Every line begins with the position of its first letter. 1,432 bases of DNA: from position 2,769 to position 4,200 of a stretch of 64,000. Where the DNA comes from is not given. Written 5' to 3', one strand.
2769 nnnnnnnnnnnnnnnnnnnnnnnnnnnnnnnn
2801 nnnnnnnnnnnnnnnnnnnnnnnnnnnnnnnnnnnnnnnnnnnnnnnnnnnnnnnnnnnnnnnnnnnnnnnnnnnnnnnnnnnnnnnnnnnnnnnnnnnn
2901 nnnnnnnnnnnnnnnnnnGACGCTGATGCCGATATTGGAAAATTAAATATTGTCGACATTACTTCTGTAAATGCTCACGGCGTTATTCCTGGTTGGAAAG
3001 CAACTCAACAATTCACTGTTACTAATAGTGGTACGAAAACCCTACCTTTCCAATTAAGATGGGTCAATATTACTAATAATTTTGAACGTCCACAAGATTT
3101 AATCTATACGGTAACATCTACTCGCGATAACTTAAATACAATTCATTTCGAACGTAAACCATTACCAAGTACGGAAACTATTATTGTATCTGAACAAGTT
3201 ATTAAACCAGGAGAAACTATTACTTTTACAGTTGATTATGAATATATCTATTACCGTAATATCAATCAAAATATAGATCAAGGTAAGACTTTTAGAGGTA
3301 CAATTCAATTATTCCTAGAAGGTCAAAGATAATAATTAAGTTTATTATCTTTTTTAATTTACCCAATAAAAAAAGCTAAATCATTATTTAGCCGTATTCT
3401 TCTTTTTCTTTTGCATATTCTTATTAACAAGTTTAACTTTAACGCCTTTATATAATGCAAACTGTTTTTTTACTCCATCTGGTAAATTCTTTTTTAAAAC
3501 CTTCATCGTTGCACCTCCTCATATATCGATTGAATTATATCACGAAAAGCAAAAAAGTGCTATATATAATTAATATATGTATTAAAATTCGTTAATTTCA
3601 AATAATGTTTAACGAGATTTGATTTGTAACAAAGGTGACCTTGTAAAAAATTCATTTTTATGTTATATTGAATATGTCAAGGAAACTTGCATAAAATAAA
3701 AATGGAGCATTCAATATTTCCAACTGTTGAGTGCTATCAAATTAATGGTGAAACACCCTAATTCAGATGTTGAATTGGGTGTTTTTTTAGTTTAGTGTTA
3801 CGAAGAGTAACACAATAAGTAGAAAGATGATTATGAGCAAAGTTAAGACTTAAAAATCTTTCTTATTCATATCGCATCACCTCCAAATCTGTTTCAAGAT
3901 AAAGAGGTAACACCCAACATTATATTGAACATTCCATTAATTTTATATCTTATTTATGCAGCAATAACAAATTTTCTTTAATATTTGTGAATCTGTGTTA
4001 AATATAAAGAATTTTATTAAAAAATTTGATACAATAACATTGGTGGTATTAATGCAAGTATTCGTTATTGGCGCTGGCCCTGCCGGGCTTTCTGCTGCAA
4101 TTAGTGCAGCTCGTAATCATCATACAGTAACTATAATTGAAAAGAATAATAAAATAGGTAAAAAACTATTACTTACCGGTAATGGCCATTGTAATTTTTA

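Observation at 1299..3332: SipW-adjacent 677-aa surface protein built from ~24 Asp/Cys-rich 20-aa calcium-binding-like repeats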

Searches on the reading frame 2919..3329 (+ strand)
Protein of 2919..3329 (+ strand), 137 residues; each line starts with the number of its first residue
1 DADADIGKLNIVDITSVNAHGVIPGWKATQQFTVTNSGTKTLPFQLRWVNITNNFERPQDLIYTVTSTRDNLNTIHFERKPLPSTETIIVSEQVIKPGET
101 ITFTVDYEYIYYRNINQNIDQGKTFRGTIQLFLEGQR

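Call 26: search_solved_structures(query=A1, max_evalue=10, show_alignments=3)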
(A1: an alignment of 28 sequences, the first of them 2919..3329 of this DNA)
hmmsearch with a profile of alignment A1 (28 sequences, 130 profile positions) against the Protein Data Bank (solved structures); distinct sequences matched with E-value up to 10: 4.
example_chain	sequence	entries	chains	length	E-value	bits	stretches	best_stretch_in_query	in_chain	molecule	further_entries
7as6_A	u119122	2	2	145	0.16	15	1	13-53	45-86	Synaptotagmin-1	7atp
7n6g_1J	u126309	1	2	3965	0.22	14.5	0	23-54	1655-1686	HYDIN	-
5eo2_A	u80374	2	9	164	0.41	13.6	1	25-62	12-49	thioesterase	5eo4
7sqc_F0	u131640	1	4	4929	1.1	12.3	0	23-54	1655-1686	Hydin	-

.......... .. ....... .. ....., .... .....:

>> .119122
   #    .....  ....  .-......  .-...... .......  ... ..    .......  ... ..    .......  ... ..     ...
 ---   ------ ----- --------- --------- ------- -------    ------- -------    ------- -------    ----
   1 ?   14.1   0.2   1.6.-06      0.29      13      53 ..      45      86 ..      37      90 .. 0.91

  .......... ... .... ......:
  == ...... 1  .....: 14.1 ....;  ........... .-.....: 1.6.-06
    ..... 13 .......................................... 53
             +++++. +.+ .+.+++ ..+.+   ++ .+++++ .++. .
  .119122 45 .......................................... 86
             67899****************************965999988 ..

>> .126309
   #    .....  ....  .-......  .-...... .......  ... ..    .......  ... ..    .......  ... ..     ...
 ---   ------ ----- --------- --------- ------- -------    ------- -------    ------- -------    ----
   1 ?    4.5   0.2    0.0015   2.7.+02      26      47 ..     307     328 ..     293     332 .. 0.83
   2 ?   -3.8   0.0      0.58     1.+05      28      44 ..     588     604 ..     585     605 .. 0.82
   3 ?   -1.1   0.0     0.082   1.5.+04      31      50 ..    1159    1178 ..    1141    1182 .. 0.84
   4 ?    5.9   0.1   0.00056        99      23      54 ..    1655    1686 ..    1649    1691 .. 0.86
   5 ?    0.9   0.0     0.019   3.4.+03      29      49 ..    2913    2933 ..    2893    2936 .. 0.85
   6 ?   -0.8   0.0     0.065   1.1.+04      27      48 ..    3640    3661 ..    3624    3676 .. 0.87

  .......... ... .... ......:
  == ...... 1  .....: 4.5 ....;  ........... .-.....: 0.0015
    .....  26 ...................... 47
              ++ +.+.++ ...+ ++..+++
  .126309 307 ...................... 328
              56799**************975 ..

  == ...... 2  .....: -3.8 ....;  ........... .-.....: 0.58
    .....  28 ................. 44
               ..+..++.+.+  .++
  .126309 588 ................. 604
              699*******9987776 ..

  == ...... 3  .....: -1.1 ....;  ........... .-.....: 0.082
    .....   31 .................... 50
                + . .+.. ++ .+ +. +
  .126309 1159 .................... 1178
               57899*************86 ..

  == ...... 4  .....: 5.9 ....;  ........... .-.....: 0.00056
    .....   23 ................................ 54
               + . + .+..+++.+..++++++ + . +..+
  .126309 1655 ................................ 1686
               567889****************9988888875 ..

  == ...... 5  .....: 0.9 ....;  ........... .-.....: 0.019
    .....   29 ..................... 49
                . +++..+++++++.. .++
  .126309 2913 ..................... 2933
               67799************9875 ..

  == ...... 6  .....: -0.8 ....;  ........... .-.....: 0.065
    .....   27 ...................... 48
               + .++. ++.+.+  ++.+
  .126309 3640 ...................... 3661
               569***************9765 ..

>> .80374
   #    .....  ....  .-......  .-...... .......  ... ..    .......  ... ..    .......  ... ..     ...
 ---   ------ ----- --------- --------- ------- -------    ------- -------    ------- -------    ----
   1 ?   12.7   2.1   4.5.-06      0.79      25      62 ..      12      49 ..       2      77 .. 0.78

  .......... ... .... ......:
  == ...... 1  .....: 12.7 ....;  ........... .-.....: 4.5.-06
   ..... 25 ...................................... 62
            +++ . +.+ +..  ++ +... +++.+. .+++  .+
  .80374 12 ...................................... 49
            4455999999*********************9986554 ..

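Call 28: search_protein_families(library=pfam, proteins=[window:2919-3329:+], max_evalue=10)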
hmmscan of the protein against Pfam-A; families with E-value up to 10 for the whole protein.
window:2919-3329:+ (137 aa): 5 families
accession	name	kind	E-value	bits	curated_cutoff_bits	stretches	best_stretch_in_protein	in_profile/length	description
PF22544.2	HYDIN_VesB_CFA65-like_Ig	-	0.00021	21.9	25.5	2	21-45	13-38/100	HYDIN/CFA65/VesB-like, Ig-like domain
PF16729.10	DUF5067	-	0.015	15.7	27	1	37-108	40-112/126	Domain of unknown function (DUF5067)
PF16158.11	N_BRCA1_IG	-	0.11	13.6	28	1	22-105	8-73/108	Ig-like domain from next to BRCA1 gene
PF07610.17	DUF1573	-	0.11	13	26.1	0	90-110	49-69/98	Protein of unknown function (DUF1573)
PF23619.1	Ig_VWA7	-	0.12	13.1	27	1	14-46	4-35/104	VWA7 Ig-like domain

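Call 32: predict_structure(alignment_id=A1)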
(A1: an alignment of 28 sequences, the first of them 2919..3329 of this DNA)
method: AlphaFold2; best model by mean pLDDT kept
length: 137 residues; sequences in the alignment: 28
mean_pLDDT: 85.2   pTM: 0.80
mean pLDDT of the five models: 85.2, 84.2, 84.0, 83.1, 81.2
residues with pLDDT >= 90: 73; 70-90: 49; 50-70: 10; < 50: 5
segments of 3 or more residues with pLDDT < 50: 1-4
pLDDT, mean of each block of 10 residues (from residue 1): 58 71 87 92 94 87 92 81 94 92 93 84 88 77
secondary structure, 60 per line:
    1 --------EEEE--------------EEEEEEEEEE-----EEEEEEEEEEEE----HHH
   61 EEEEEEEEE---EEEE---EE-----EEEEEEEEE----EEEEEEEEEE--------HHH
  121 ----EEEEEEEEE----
elements in order: E9-12 E27-36 E42-53 E61-69 E73-76 E87-95 E100-109 E125-133

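Call 34: find_related_loci(query=A2, collection=genome_contigs, flank=10000)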
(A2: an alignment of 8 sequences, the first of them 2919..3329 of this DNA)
Query A2 (137 aa) in genome_contigs; peptide patterns used: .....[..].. (x = any residue, [..] = any of these).
62 stretches matched a pattern; 24 encode a relative of the query (tblastn E <= 1e-3); 24 distinct loci.
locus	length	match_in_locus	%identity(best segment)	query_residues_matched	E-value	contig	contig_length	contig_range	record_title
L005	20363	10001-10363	34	11-137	4e-19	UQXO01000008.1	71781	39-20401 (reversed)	uncultured Tenericutes bacterium isolate UMGS735 genome assembly, contig: NODE_261_length_71781_cov_16.311224, whole gen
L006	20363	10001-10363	32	11-137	2e-18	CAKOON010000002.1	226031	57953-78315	MAG: uncultured Bacilli bacterium isolate REFINED_METABAT215_TOP10_CONTIGS_1500_ASSEMBLY_K77_MERGED__Hadza_MoBio_hadza-A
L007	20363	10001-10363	33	11-137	2e-18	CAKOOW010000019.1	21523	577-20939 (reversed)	MAG: uncultured Bacilli bacterium isolate REFINED_METABAT215_TOP10_CONTIGS_1500_ASSEMBLY_K77_MERGED__Hadza_MoBio_hadza-E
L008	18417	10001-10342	31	16-133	1e-17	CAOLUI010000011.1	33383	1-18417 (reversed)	MAG TPA_asm: uncultured Bacilli bacterium isolate MGBC109233 genome assembly, contig: MGBC109233.11, whole genome shotgu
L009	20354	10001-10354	34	11-134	1e-16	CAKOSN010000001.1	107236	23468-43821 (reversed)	MAG: uncultured Bacilli bacterium isolate REFINED_METABAT215_TOP10_CONTIGS_1500_ASSEMBLY_K77_MERGED__Hadza_PheChl_Fiber-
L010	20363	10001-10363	30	3-131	2e-13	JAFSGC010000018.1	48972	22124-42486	MAG: Bacilli bacterium isolate RGIG3111 Goat_Rectum-6__c721472, whole genome shotgun sequence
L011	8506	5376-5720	30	10-134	6e-13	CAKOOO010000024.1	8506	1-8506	MAG: uncultured Bacilli bacterium isolate REFINED_METABAT215_TOP10_CONTIGS_1500_ASSEMBLY_K77_MERGED__Hadza_MoBio_hadza-E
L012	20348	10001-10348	23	11-131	6e-12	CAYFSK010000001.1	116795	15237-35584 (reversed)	MAG TPA_asm: uncultured Mycoplasma sp. isolate ERP107106_co1_81 genome assembly, contig: NODE_58_length_116795_cov_7.667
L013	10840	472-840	33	24-136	1e-11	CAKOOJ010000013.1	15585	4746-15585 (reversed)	MAG: uncultured Bacilli bacterium isolate REFINED_METABAT215_TOP10_CONTIGS_1500_ASSEMBLY_K77_MERGED__Hadza_MoBio_hadza-E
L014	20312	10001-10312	32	24-134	2e-11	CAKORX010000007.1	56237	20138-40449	MAG: uncultured Bacilli bacterium isolate REFINED_METABAT215_TOP10_CONTIGS_1500_ASSEMBLY_K77_MERGED__Hadza_MoBio_hadza-A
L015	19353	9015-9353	28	16-133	3e-11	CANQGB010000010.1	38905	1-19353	MAG: uncultured Bacilli bacterium isolate Lapin-005__bin86 genome assembly, contig: Lapin-005__NODE_1328_length_38905_co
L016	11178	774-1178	30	8-132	4e-11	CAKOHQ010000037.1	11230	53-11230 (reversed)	MAG: uncultured Bacilli bacterium isolate REFINED_METABAT215_TOP10_CONTIGS_1500_ASSEMBLY_K77_MERGED__Hadza_MoBio_hadza-E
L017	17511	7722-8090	26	2-134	5e-11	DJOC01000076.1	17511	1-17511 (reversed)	MAG TPA_asm: Bacillales bacterium UBA6448 UBA6448_contig_2348, whole genome shotgun sequence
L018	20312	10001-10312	32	24-134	7e-11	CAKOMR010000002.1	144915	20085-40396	MAG: uncultured Bacilli bacterium isolate REFINED_METABAT215_TOP10_CONTIGS_1500_ASSEMBLY_K77_MERGED__Hadza_MoBio_hadza-A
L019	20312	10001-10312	30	24-134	9e-11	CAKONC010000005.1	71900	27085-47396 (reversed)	MAG: uncultured Bacilli bacterium isolate REFINED_METABAT215_TOP10_CONTIGS_1500_ASSEMBLY_K77_MERGED__Hadza_MoBio_hadza-A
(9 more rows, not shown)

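Call 44: search_protein_families(library=ncbifam, proteins=[L005:6847-7392:+], max_evalue=1)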
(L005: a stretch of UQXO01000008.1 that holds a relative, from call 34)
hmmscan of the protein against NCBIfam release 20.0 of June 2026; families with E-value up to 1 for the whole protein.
L005:6847-7392:+ (182 aa): 0 families

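Call 46: search_protein_representatives(alignment_id=A1)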
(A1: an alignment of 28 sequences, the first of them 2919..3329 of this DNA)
Query: 28 sequences, 130 profile positions. Proteins with E-value up to 0.001 (for the whole library): 2655; up to 1e-10: 1317; up to 1e-30: 27. The best 150 are listed.
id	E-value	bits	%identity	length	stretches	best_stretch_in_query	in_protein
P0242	9.2e-39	148.4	-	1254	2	10-127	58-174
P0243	1.6e-38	147.6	-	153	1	2-129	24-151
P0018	4.2e-38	146.2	-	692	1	3-129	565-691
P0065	4.9e-38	146.0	-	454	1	2-129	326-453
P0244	7.6e-37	142.2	-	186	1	5-129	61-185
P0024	4.1e-35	136.6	-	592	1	3-128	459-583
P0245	1.3e-34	134.9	-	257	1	2-129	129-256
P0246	4.5e-34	133.2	-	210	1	4-128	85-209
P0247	4.9e-34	133.1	-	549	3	4-128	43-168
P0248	6.5e-34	132.7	-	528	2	11-127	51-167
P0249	6.5e-33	129.5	-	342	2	7-129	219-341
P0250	7.5e-33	129.2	-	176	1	7-128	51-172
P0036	9.7e-33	128.9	-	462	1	4-128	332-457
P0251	1.4e-32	128.4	-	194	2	8-128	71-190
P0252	1.9e-32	128.0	-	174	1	4-127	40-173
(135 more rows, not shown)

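Call 67: fold_search(model_id=the predicted structure, library=pdb)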
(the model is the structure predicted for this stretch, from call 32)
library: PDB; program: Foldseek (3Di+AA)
matches with E <= 10: 1662; with E <= 0.001: 4
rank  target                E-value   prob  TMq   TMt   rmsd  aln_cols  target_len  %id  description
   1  4jo5                  4.8e-04  1.00  0.44  0.38   8.6       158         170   13  CBM3a-L domain with flanking linkers from scaffoldin cipA of cellulosome of Clostridium thermocellum (released 2013-07-17)
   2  8aur_A                6.2e-04  1.00  0.60  0.39   6.0       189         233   10  Cryo-EM structure of a TasA fibre (released 2022-11-30)
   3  7fe5_A                6.5e-04  1.00  0.42  0.33  13.7       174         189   11  AvmM Catalyzes Macrocyclization in Alchivemycin A Biosynthesis (released 2021-09-01)
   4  7fe0_A                8.8e-04  1.00  0.40  0.31  15.4       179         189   11  AvmM Catalyzes Macrocyclization in Alchivemycin A Biosynthesis (released 2021-09-01)
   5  1nbc_A                1.4e-03  1.00  0.43  0.39   9.0       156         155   12  BACTERIAL TYPE 3A CELLULOSE-BINDING DOMAIN (released 1997-09-26)
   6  7vrp_J                3.1e-03  1.00  0.53  0.21   5.3       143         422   15  Structure of infectious bursal disease virus Gx strain (released 2022-03-30)
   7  4b9f_A                3.1e-03  1.00  0.48  0.44   8.1       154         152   14  High resolution structure for family 3a carbohydrate binding module from the cipA scaffolding of clostridium thermocel (released 2012-09-12)
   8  4b97                  3.3e-03  1.00  0.40  0.37  10.3       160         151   13  Biomass sensing modules from putative Rsgi-like proteins of Clostridium thermocellum resemble family 3 carbohydrate-bind (released 2013-09-11)
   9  5cl2_A                4.4e-03  1.00  0.40  0.25  14.2       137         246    9  Crystal structure of Spo0M, sporulation control protein, from Bacillus subtilis. (released 2015-12-16)
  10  5cl2_B                6.7e-03  0.99  0.35  0.22  14.4       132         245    9  Crystal structure of Spo0M, sporulation control protein, from Bacillus subtilis. (released 2015-12-16)
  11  4lr4_C                7.0e-03  1.00  0.43  0.23   6.1       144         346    8  Crystal structure of a putative secreted protein (EUBREC_3654) from Eubacterium rectale at 2.43 A resolution (released 2013-09-18)
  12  9pnj_B                7.0e-03  1.00  0.44  0.16   7.3       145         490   12  Crystal structure of the GH29-like fucosidase FucWf4 (released 2025-11-05)
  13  6xx1_C                7.4e-03  0.99  0.39  0.37  13.5       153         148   14  The unique CBM3-Clocl_1192 of Hungateiclostridium clariflavum (released 2020-05-06)
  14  7vrn_B                7.8e-03  1.00  0.45  0.19   6.9       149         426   13  Structure of infectious bursal disease virus Gt strain (released 2022-03-30)
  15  8b5l_v                7.8e-03  0.99  0.33  0.30  13.9       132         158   14  Cryo-EM structure of ribosome-Sec61-TRAP (TRanslocon Associated Protein) translocon complex (released 2023-03-01)
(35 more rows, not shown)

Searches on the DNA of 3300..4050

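Call 93: search_rna_families(source=window, start=3300, end=4050, threshold=evalue, max_evalue=1)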
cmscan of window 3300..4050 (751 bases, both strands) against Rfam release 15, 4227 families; matches with E-value up to 1: 3.
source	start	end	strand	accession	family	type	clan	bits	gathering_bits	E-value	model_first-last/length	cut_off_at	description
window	3649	3740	+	RF02428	SpF11_sRNA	Gene; sRNA;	-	29.1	54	0.026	1-95/95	no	Streptococcus sRNA SpF11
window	3664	3792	-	RF00101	SraC_RyeA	Gene; sRNA;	CL00105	19.8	37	0.45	1-145/145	no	SraC/RyeA RNA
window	3750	3905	-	RF04180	BTnc231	Gene; sRNA;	-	18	80.4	0.41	1-154/154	no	Bacteroides sRNA BTnc231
